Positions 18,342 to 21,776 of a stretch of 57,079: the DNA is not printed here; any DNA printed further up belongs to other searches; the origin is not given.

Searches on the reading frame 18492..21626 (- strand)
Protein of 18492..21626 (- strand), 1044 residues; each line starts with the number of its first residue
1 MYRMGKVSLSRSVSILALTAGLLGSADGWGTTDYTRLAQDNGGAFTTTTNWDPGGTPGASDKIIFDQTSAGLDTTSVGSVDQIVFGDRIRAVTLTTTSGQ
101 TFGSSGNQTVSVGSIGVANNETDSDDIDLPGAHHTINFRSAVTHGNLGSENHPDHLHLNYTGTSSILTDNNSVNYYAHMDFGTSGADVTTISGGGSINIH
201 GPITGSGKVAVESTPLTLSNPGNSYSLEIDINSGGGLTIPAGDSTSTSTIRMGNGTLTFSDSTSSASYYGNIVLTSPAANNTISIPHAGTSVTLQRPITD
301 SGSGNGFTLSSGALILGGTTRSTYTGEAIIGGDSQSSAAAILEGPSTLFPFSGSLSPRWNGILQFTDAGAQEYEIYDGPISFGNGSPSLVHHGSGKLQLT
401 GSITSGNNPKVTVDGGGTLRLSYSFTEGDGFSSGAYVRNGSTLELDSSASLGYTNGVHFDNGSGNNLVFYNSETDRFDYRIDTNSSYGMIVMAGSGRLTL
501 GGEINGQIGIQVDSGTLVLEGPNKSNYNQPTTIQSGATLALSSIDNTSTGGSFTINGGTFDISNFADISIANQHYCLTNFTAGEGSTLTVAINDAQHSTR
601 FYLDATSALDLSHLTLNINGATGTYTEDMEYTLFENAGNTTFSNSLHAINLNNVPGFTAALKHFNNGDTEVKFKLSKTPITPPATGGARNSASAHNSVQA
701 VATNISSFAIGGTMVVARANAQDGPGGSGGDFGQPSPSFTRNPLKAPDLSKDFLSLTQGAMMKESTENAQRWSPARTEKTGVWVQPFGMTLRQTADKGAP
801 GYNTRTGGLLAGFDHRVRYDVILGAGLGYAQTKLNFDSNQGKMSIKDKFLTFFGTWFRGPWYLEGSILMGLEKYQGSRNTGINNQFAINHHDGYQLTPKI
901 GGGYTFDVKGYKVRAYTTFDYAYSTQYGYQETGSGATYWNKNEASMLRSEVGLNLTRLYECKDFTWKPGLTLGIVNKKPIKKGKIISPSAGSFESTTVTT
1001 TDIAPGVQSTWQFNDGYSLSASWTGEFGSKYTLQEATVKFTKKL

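Call 35: search_protein_families(library=pfam, proteins=[window:18492-21626:-], max_evalue=0.00001)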
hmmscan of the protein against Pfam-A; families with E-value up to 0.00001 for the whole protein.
window:18492-21626:- (1044 aa): 1 family
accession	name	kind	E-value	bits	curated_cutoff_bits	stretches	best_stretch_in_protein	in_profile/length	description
PF03797.25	Autotransporter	-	1.1e-34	120.8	26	1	782-1022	1-253/255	Autotransporter beta-domain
